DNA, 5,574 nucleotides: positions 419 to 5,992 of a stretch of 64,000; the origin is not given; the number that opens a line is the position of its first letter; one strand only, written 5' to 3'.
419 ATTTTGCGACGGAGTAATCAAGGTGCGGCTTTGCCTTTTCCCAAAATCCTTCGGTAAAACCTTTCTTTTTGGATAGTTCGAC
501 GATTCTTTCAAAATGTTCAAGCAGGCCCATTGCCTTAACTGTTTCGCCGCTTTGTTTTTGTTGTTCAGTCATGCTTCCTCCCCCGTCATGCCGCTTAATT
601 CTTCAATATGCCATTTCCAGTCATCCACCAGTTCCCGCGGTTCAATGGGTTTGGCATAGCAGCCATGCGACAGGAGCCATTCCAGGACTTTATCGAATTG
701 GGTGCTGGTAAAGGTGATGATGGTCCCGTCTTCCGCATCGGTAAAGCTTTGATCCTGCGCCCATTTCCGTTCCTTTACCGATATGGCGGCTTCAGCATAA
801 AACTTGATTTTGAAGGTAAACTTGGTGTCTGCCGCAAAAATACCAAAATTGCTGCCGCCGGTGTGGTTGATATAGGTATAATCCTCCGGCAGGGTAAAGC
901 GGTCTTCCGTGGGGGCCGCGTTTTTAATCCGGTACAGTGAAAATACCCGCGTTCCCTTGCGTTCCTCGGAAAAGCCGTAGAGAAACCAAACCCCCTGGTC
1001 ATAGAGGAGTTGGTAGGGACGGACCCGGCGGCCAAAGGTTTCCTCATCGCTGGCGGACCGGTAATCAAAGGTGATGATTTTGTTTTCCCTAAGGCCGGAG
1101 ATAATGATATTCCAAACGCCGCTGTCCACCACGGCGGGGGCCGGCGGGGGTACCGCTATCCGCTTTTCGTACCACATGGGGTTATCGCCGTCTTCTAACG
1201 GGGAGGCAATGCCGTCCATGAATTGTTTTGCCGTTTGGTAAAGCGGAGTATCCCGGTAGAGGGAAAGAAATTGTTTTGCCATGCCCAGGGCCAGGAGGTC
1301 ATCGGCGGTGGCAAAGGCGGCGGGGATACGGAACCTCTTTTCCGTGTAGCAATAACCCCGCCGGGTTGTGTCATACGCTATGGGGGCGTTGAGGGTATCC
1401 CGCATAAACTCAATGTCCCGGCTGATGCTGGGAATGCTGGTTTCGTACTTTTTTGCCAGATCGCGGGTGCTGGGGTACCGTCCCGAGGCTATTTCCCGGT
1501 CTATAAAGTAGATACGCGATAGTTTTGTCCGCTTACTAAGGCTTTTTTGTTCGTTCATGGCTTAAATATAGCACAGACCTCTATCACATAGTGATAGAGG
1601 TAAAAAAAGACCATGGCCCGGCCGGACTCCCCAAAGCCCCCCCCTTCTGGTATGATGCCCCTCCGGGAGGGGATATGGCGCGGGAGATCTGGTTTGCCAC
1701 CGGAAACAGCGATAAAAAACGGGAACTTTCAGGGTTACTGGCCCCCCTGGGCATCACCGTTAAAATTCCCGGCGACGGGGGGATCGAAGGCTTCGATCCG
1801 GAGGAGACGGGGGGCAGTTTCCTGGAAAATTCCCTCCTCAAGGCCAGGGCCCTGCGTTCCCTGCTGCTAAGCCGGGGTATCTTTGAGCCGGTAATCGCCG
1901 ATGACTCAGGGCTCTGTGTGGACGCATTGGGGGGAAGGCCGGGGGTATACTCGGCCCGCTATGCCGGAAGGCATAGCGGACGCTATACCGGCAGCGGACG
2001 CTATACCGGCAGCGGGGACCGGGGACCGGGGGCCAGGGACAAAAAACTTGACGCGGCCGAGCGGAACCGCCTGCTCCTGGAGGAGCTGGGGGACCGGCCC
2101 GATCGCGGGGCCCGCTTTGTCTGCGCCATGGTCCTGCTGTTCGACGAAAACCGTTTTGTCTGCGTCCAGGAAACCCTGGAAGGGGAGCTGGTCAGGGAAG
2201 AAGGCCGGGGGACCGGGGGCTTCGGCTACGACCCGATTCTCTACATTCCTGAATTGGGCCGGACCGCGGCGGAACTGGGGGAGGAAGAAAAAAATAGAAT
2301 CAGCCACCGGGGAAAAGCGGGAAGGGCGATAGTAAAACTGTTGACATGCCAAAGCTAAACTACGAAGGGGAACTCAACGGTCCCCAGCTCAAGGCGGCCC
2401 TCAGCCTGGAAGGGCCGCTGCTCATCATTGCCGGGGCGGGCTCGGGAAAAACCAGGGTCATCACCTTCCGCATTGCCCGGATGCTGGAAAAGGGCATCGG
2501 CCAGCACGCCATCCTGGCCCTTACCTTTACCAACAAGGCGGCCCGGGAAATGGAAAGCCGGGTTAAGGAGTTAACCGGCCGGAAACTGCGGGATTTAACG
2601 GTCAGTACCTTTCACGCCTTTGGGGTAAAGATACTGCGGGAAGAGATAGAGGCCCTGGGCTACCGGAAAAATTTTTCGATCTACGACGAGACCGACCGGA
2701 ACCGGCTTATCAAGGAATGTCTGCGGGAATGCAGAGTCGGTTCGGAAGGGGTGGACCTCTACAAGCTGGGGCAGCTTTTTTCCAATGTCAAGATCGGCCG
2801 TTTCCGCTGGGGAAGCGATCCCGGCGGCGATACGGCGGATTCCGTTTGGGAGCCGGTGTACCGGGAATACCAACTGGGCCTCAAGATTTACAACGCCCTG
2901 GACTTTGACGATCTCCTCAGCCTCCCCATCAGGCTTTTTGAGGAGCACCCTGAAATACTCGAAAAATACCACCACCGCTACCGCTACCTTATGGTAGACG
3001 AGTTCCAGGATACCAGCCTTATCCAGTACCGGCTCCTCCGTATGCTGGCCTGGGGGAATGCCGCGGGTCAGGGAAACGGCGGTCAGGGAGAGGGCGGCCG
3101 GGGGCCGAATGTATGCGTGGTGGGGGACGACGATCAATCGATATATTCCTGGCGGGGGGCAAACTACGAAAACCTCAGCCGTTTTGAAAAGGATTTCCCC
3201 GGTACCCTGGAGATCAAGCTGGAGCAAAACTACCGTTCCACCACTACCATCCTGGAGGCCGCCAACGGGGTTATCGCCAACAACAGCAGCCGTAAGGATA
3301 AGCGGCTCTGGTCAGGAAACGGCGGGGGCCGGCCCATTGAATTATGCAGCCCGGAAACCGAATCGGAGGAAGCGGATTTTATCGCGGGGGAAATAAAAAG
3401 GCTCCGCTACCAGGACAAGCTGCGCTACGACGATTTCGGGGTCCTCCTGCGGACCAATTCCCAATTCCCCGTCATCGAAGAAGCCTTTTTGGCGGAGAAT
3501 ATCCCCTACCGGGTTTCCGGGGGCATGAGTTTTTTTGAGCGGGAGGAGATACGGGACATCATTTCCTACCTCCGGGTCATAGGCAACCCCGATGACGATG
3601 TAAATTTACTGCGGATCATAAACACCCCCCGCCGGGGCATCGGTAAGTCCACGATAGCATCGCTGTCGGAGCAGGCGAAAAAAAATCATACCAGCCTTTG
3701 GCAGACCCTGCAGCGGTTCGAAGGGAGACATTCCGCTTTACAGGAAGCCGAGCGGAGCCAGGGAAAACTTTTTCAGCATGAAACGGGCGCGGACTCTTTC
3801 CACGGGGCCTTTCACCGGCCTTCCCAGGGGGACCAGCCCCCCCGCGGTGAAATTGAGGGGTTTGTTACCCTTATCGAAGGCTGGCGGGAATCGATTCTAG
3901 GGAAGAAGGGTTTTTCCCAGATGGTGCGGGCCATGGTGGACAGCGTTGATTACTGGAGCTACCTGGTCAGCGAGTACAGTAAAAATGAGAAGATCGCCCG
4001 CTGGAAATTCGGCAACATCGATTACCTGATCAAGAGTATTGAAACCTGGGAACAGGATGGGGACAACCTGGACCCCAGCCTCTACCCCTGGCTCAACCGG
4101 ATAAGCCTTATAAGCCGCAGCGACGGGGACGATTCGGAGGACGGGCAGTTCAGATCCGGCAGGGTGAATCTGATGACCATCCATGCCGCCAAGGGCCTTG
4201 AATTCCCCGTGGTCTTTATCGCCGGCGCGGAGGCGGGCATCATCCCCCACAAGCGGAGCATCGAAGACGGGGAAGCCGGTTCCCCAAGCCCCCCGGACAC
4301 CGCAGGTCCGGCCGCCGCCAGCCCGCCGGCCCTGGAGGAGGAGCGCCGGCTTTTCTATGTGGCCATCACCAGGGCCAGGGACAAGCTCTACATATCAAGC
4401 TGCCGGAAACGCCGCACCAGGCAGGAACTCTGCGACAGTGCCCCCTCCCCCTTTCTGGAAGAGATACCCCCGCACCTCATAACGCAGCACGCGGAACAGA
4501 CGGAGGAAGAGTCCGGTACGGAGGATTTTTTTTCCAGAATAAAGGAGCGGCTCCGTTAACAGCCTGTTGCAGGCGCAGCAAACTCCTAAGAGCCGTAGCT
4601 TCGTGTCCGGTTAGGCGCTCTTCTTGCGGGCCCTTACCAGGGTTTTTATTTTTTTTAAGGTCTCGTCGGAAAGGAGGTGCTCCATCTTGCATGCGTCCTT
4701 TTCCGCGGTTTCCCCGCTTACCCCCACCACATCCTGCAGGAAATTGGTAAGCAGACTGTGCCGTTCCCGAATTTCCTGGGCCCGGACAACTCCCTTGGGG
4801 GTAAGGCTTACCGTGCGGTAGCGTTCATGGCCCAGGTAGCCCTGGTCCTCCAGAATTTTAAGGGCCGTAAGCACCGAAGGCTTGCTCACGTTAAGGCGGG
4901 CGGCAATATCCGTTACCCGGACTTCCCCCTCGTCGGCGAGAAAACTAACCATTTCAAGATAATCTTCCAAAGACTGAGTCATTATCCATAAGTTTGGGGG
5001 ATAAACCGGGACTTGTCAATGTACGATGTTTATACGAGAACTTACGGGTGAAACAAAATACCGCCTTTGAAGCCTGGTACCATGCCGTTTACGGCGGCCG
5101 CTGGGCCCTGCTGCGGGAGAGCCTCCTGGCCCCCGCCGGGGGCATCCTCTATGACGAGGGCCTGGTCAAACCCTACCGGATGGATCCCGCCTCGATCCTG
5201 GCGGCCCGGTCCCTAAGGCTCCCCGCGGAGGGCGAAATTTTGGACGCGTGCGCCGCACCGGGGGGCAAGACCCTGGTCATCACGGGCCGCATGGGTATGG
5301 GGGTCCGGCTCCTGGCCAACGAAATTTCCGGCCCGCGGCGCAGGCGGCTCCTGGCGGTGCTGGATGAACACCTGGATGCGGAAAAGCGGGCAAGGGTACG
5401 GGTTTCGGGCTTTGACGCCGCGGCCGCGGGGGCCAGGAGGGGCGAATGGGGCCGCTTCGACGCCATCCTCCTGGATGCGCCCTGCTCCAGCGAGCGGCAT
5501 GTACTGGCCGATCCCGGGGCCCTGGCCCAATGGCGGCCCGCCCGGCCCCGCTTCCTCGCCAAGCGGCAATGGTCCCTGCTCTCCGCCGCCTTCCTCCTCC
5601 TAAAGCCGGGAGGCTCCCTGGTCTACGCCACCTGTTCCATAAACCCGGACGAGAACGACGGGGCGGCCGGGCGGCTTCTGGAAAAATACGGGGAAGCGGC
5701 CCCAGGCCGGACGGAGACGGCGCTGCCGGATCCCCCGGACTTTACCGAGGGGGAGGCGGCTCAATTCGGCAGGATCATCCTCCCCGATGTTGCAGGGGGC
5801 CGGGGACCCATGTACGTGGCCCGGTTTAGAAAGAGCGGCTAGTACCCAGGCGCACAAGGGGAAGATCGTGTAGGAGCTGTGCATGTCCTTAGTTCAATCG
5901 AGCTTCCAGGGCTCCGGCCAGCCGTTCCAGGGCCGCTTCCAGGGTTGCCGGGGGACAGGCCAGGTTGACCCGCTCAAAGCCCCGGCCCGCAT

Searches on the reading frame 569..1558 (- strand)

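Call 56: search_protein_families(library=pfam, proteins=[window:569-1558:-], max_evalue=0.00001)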
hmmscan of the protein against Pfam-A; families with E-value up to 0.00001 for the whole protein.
window:569-1558:- (329 aa): 2 families
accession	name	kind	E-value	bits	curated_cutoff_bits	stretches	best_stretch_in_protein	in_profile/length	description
PF13280.12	WYL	-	2.7e-14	53.3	21.8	1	150-215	4-69/70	WYL domain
PF25583.1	WCX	-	1.2e-06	29.1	23.9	1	247-313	3-67/76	WCX domain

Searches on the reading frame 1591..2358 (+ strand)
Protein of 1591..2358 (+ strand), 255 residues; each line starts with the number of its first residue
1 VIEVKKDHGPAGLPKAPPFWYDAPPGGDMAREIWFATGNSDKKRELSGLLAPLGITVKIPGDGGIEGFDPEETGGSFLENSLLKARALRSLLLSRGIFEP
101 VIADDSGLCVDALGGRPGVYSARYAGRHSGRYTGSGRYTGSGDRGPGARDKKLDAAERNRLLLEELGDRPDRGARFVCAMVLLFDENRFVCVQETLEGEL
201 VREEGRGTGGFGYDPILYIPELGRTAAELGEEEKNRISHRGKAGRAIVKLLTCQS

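Call 56: search_protein_families(library=pfam, proteins=[window:1591-2358:+], max_evalue=0.00001)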
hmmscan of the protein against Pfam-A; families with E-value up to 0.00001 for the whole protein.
window:1591-2358:+ (255 aa): 1 family
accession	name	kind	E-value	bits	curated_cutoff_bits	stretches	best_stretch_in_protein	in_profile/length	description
PF01725.21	Ham1p_like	-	1.2e-52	178.9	22.5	1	33-249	1-185/186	Ham1 family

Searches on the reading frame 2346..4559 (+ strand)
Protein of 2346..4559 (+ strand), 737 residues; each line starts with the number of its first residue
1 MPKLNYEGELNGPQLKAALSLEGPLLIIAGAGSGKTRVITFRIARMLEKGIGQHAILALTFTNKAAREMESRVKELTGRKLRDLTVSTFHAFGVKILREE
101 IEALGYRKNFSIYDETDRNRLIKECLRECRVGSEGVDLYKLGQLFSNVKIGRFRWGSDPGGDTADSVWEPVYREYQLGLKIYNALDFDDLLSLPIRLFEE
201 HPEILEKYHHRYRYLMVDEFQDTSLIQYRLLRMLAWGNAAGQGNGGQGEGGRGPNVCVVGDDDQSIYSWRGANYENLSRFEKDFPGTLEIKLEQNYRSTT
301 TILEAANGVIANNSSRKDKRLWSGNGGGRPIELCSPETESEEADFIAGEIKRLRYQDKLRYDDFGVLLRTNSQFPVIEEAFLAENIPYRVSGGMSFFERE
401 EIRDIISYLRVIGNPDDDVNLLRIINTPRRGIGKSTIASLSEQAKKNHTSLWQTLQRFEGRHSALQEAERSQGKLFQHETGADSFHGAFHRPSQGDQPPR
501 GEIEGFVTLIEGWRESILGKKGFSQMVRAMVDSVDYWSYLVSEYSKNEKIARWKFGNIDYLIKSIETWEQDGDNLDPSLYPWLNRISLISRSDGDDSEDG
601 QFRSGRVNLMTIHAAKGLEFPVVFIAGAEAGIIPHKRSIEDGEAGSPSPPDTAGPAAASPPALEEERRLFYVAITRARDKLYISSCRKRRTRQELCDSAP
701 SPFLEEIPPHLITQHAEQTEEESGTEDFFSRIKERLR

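Call 56: search_protein_families(library=pfam, proteins=[window:2346-4559:+], max_evalue=0.00001)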
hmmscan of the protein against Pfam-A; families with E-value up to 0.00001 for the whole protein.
window:2346-4559:+ (737 aa): 4 families
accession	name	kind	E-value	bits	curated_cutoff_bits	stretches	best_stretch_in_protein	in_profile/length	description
PF00580.27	UvrD-helicase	-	3.7e-81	273.2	23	1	10-285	1-271/271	UvrD/REP helicase N-terminal domain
PF13361.12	UvrD_C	-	2.1e-72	244.9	25.6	1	290-687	1-349/350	UvrD-like helicase C-terminal domain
PF13245.12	AAA_19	-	3.3e-20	73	25.1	1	21-268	10-132/134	AAA domain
PF13538.12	UvrD_C_2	-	4.1e-12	46.2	27.4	0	655-683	23-51/52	UvrD-like helicase C-terminal domain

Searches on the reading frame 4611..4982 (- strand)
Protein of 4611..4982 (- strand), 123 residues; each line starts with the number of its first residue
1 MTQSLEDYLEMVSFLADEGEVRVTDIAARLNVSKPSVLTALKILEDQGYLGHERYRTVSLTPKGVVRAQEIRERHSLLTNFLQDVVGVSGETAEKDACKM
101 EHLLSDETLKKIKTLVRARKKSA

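Call 56: search_protein_families(library=pfam, proteins=[window:4611-4982:-], max_evalue=0.00001)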
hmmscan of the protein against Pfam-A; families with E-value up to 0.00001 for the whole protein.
window:4611-4982:- (123 aa): 6 families
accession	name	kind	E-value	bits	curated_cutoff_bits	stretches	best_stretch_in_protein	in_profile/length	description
PF02742.21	Fe_dep_repr_C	-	3.2e-16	59.5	27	1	61-117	1-57/70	Iron dependent repressor, metal binding and dimerisation domain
PF01325.25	Fe_dep_repress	-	1.2e-11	45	26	1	2-57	3-59/60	Iron dependent repressor, N-terminal DNA binding domain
PF12802.13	MarR_2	-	3.8e-07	30.6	27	1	13-50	12-50/61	MarR family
PF01022.26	HTH_5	-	4.4e-07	30.1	22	1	9-49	5-44/47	Bacterial regulatory protein, arsR family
PF01047.28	MarR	-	4e-06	27.1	24.6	1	15-50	12-47/59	MarR family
PF19187.6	HTH_PafC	-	7.6e-06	26.2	32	0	4-52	2-50/115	PafC helix-turn-helix domain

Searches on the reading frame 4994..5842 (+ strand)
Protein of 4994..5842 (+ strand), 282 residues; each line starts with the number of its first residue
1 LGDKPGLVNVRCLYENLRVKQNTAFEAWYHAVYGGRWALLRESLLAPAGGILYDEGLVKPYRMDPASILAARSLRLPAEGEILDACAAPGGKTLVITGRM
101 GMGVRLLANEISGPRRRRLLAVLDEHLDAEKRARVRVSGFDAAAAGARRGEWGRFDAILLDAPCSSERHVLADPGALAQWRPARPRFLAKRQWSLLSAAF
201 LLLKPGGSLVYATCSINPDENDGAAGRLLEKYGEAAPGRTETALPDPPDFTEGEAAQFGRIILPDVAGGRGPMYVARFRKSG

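Call 56: search_protein_families(library=pfam, proteins=[window:4994-5842:+], max_evalue=0.00001)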
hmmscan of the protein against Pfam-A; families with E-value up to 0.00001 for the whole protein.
window:4994-5842:+ (282 aa): 1 family
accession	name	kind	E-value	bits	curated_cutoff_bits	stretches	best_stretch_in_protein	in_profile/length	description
PF01189.24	Methyltr_RsmB-F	-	2.1e-28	99.8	27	1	76-278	6-198/199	16S rRNA methyltransferase RsmB/F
